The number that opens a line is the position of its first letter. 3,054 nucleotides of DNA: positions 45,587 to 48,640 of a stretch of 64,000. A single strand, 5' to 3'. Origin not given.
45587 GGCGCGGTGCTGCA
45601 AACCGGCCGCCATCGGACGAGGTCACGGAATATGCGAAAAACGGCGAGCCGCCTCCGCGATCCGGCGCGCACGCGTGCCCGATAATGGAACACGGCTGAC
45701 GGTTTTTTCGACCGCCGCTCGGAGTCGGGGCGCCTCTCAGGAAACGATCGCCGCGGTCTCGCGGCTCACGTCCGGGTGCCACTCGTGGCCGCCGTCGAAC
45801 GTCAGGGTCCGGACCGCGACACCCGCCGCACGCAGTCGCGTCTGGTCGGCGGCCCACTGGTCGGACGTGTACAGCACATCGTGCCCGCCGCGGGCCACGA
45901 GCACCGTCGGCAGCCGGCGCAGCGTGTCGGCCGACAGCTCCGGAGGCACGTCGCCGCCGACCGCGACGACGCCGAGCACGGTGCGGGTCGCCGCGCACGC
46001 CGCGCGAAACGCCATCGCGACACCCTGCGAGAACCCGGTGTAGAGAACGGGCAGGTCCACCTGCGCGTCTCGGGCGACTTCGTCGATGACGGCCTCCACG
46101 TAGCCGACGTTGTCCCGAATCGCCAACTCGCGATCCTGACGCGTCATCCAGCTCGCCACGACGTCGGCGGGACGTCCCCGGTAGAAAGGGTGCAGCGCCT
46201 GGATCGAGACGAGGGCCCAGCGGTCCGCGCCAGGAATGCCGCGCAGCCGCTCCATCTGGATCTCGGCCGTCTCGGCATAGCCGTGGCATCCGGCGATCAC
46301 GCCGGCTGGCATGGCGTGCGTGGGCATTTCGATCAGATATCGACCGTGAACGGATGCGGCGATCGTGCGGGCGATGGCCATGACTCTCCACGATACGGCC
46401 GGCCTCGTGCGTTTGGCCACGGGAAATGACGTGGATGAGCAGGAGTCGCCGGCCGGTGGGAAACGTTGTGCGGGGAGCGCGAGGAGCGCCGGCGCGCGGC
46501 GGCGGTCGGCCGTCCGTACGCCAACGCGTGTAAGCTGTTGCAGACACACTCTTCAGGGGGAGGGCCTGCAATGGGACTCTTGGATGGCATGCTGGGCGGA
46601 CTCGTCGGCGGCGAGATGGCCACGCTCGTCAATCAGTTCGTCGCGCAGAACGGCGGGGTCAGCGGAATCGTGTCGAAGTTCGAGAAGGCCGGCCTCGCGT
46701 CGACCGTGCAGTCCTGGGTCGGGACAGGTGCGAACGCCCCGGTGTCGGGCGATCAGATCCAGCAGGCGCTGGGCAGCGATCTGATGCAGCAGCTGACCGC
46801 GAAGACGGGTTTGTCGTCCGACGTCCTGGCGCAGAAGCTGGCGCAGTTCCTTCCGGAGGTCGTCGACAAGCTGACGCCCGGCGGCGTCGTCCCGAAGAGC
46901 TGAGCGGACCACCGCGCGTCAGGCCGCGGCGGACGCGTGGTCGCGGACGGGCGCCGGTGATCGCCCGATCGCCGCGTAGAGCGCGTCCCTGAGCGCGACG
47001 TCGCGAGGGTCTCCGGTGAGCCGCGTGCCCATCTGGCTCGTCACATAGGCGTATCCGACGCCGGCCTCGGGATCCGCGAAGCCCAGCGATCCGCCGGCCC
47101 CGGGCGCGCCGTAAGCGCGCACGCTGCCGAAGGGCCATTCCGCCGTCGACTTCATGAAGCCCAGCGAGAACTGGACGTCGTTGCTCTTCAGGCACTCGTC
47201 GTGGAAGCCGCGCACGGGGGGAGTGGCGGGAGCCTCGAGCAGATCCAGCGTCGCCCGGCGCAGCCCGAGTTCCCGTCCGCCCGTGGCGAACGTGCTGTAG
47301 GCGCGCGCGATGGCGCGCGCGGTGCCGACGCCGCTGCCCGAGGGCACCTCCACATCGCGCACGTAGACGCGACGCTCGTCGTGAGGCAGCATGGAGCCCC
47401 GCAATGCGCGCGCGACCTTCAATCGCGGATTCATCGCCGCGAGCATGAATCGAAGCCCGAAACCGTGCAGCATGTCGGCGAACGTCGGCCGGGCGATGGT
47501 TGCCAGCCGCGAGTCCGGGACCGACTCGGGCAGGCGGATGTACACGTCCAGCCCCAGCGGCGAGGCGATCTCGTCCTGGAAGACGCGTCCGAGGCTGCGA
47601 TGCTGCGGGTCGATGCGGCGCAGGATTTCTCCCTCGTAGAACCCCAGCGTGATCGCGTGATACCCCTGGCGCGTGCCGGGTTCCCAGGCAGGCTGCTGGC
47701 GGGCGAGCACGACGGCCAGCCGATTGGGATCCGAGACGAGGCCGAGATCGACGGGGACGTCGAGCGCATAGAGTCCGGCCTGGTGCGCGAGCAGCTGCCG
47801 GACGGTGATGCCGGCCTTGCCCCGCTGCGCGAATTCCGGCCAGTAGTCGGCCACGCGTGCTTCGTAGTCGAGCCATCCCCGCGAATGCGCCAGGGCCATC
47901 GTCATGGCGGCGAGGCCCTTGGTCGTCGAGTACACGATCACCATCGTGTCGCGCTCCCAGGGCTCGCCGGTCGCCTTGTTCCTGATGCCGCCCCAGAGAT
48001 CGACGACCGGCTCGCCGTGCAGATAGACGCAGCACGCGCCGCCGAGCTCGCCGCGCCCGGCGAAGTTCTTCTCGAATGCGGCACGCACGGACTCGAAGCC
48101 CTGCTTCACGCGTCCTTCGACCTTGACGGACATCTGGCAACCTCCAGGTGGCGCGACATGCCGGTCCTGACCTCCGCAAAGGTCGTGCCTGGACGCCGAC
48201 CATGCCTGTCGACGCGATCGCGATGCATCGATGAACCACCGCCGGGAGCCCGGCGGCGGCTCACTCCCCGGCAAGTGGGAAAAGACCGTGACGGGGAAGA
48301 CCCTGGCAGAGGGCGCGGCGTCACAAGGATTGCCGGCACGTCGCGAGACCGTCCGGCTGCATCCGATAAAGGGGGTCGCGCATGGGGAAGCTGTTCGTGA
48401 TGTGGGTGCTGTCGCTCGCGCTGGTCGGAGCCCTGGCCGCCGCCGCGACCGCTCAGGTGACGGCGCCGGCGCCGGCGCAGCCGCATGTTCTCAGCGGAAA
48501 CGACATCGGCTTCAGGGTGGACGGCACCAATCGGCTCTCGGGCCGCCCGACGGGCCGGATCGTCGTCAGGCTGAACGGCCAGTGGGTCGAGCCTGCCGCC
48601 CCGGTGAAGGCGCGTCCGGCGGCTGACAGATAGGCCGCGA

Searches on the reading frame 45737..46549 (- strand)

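Call 79: search_protein_families(library=pfam, proteins=[window:45737-46549:-], max_evalue=0.0001)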
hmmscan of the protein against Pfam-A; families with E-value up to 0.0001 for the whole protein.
window:45737-46549:- (270 aa): 1 family
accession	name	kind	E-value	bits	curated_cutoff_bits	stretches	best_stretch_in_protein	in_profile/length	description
PF02230.22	Abhydrolase_2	-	6e-05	23.4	23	1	138-207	77-146/217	Phospholipase/Carboxylesterase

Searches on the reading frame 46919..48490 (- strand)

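Call 79: search_protein_families(library=pfam, proteins=[window:46919-48490:-], max_evalue=0.0001)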
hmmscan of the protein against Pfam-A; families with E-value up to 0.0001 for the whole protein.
window:46919-48490:- (523 aa): 1 family
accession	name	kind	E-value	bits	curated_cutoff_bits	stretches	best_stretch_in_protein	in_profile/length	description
PF00144.29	Beta-lactamase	-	2.5e-51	175.3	27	1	139-496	5-320/329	Beta-lactamase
